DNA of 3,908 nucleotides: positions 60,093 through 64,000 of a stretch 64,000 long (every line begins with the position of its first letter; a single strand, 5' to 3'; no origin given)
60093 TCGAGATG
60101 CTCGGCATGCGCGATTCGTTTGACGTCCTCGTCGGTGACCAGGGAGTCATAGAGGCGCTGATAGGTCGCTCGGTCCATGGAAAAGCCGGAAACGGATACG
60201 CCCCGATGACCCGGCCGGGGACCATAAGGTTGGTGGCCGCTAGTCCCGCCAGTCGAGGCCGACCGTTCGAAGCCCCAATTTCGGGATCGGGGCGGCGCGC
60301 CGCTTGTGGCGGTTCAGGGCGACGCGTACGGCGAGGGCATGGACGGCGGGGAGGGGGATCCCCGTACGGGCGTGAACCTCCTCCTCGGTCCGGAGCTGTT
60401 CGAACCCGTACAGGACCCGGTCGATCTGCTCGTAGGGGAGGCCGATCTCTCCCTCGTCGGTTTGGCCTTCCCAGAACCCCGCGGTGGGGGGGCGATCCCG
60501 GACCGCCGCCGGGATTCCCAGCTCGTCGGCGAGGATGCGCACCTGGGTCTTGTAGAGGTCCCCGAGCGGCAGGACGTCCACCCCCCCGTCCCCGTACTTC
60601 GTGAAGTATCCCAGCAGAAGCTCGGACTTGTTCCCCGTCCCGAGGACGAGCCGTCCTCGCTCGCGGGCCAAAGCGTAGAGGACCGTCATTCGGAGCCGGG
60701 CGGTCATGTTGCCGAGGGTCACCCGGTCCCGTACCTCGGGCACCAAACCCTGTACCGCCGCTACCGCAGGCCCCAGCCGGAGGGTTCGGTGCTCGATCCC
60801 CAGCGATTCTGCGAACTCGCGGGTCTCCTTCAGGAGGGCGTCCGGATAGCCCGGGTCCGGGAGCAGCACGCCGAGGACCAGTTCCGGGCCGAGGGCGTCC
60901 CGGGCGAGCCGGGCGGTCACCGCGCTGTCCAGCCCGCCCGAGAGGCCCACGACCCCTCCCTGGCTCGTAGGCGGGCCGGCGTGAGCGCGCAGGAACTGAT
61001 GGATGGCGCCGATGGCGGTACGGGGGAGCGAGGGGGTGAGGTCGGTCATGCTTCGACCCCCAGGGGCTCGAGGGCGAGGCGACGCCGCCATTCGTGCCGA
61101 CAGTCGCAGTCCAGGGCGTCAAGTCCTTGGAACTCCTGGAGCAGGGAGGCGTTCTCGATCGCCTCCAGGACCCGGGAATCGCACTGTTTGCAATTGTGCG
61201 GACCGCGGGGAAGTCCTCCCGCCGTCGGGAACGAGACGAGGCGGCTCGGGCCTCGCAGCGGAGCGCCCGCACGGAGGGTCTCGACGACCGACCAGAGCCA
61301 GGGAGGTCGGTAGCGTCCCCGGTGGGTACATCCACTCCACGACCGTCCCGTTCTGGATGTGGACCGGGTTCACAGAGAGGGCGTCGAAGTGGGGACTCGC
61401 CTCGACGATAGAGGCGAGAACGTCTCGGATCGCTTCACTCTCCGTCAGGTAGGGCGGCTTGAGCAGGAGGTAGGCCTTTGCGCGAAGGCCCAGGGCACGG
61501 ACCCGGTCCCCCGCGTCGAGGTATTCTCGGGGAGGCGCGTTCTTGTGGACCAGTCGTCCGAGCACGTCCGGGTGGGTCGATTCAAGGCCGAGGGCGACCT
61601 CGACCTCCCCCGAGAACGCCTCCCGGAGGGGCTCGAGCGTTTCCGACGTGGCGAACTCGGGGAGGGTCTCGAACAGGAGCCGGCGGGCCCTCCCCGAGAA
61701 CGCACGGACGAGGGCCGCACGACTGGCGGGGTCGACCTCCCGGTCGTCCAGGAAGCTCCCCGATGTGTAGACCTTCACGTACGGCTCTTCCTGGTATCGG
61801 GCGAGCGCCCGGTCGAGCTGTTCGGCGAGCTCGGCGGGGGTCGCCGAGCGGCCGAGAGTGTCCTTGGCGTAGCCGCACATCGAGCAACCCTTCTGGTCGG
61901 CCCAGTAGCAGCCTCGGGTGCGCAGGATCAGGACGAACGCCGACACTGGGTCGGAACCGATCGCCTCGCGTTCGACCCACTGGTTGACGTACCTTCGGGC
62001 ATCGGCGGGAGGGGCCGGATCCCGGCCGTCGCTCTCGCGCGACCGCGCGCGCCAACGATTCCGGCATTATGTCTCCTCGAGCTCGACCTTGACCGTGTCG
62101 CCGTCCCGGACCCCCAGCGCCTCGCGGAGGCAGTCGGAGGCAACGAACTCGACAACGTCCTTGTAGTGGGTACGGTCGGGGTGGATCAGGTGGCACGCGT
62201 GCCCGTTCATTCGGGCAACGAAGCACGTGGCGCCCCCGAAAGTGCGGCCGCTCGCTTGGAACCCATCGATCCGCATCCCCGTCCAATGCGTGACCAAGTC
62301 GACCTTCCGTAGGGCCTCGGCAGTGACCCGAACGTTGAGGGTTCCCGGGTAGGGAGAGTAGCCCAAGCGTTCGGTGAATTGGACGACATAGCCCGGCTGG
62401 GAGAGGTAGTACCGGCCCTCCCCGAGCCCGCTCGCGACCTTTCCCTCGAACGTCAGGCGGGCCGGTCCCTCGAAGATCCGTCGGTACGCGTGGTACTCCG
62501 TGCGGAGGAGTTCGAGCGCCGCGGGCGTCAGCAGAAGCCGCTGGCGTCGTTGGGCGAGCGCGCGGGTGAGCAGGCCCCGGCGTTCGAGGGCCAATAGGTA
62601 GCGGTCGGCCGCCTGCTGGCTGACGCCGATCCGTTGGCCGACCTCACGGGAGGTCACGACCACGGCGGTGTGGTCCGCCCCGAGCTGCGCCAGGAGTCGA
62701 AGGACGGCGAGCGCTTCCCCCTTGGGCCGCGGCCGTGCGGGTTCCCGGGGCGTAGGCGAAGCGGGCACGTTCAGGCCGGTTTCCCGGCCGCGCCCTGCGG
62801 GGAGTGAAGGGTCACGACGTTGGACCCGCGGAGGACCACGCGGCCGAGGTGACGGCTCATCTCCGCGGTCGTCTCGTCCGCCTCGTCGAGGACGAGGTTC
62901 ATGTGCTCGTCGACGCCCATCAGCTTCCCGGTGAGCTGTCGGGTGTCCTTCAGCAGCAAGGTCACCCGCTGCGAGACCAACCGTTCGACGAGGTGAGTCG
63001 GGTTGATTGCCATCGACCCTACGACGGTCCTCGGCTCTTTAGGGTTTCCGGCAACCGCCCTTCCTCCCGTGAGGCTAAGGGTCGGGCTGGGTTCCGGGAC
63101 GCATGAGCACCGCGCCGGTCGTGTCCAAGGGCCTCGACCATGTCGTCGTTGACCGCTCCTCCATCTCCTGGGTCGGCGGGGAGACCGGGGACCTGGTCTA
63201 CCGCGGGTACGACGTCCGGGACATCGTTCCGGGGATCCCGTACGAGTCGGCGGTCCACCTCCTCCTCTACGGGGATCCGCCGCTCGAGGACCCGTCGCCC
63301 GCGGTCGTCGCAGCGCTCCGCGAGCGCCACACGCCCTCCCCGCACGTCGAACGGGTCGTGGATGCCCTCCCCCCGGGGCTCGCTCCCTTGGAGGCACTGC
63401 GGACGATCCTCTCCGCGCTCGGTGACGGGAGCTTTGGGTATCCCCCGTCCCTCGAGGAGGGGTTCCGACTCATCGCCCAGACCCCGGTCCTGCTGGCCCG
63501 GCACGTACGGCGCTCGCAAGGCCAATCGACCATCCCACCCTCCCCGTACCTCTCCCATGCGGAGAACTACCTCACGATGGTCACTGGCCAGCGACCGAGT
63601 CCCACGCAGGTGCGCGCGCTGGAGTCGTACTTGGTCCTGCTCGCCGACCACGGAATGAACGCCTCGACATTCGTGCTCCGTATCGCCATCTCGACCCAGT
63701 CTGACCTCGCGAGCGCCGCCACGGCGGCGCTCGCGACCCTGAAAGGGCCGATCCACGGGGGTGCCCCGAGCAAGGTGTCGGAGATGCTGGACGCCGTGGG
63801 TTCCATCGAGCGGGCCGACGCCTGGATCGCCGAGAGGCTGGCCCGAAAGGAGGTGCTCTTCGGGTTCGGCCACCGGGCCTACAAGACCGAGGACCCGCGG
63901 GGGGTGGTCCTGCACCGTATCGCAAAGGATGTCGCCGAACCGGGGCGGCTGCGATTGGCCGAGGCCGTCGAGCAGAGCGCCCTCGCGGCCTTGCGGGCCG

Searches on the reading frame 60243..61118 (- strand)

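Call 66: search_protein_families(library=pfam, proteins=[window:60243-61118:-], max_evalue=0.001)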
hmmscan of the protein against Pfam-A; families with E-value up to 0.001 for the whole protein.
window:60243-61118:- (292 aa): 3 families
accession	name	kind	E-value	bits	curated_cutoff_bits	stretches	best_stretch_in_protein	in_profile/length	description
PF02540.23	NAD_synthase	-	1.5e-70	237.5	21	1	38-275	4-241/242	NAD synthase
PF00733.27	Asn_synthase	-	0.00022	21.4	21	1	59-159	24-123/354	Asparagine synthase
PF03054.22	tRNA_Me_trans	-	0.00084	19.5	20.6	0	56-75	4-23/202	tRNA methyl transferase HUP domain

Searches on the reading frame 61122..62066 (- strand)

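Call 66: search_protein_families(library=pfam, proteins=[window:61122-62066:-], max_evalue=0.001)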
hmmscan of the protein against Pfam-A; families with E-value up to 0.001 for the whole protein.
window:61122-62066:- (315 aa): 1 family
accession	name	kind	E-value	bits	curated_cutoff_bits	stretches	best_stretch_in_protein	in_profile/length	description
PF04055.27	Radical_SAM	-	8.4e-09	36.3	29.5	1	49-211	3-158/166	Radical SAM superfamily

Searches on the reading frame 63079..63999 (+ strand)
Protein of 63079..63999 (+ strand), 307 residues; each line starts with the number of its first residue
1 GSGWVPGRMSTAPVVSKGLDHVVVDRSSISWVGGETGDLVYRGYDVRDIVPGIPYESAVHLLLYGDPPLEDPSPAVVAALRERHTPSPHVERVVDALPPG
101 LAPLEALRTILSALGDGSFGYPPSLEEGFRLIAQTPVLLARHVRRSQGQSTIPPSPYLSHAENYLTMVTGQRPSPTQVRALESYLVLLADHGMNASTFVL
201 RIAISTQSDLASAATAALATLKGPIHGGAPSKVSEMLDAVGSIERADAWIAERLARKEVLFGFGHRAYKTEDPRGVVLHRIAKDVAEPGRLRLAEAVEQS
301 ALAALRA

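Call 66: search_protein_families(library=pfam, proteins=[window:63079-63999:+], max_evalue=0.001)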
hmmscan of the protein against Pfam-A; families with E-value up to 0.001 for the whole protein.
window:63079-63999:+ (307 aa): 1 family
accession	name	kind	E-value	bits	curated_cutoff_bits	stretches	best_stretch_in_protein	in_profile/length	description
PF00285.26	Citrate_synt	-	2.5e-77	260.7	27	1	18-304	1-298/357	Citrate synthase, C-terminal domain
